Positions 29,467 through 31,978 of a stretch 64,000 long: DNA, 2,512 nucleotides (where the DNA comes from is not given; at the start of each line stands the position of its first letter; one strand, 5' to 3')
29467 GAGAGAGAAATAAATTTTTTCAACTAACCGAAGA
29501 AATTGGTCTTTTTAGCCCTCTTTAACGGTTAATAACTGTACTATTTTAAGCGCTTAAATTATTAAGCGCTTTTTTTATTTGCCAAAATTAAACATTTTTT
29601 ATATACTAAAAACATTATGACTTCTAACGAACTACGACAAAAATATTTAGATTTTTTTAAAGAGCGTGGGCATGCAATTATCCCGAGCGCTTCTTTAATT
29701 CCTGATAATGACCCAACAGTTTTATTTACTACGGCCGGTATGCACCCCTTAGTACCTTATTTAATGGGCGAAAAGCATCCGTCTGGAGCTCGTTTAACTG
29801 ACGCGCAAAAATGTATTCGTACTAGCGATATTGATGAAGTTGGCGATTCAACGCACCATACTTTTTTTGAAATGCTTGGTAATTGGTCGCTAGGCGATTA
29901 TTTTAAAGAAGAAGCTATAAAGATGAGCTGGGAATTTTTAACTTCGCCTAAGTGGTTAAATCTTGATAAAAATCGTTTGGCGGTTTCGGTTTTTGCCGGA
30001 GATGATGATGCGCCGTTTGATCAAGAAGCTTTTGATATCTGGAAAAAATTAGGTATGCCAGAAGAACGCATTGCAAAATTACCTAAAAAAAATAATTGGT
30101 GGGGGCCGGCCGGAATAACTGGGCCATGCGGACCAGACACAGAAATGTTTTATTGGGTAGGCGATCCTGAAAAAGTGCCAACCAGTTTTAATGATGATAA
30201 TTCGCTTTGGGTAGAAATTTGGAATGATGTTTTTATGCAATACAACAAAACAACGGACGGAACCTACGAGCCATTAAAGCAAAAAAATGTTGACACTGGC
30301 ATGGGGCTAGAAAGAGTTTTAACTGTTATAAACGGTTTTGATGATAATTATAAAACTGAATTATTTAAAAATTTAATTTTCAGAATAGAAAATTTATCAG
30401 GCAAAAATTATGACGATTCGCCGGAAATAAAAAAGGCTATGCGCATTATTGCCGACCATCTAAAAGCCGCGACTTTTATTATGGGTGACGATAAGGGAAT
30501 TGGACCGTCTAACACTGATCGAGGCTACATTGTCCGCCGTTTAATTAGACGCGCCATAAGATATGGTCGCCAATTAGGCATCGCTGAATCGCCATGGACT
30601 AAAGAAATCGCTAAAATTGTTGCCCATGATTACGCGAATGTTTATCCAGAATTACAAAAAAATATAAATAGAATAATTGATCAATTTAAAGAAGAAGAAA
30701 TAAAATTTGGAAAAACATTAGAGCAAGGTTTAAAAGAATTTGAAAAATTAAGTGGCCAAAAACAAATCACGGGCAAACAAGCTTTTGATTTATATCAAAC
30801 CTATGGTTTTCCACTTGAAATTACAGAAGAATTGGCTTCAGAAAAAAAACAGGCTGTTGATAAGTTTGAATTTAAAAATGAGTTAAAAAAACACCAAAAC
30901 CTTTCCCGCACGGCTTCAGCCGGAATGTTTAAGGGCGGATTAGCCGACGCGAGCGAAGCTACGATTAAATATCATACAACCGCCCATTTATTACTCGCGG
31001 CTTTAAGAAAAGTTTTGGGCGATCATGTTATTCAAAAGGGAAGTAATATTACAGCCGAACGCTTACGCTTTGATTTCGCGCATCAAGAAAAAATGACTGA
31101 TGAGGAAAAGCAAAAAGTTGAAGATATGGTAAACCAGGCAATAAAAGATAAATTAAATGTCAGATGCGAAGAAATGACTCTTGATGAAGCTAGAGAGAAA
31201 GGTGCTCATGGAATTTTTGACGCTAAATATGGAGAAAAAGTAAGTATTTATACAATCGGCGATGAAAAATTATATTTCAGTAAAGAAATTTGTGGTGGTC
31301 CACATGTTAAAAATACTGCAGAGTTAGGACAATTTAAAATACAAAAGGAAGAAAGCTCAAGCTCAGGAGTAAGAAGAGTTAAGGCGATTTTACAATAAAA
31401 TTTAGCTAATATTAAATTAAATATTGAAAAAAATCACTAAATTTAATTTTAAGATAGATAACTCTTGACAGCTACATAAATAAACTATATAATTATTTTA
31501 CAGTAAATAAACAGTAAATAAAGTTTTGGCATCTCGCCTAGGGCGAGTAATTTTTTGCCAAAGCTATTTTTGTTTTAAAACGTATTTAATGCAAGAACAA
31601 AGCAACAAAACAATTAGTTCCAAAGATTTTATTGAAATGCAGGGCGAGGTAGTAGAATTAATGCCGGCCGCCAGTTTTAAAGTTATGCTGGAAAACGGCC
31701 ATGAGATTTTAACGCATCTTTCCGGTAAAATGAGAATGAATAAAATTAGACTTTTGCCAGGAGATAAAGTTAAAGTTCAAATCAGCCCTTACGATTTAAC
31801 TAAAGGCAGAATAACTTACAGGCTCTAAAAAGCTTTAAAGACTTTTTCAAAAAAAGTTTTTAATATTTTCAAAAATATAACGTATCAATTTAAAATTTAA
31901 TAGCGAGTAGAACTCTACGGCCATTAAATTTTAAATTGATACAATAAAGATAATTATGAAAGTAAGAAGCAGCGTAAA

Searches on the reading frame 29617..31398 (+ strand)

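Call 26: search_protein_families(library=pfam, proteins=[window:29617-31398:+])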
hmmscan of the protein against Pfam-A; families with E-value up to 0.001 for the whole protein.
window:29617-31398:+ (593 aa): 2 families
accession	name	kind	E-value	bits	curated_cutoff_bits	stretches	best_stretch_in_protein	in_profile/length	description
PF01411.24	tRNA-synt_2c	-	1.2e-141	473.5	30.3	1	5-438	1-436/552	tRNA synthetases class II (A)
PF07973.19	tRNA_SAD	-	2.2e-16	60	24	1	542-588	1-43/44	Threonyl and Alanyl tRNA synthetase second additional domain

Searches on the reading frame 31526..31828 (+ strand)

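Call 26: search_protein_families(library=pfam, proteins=[window:31526-31828:+])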
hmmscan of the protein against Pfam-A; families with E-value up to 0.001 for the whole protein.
window:31526-31828:+ (100 aa): 1 family
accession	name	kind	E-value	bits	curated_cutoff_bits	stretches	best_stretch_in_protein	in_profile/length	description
PF01176.25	eIF-1a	-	2.7e-25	88.2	30.2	1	36-99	1-64/64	Translation initiation factor 1A / IF-1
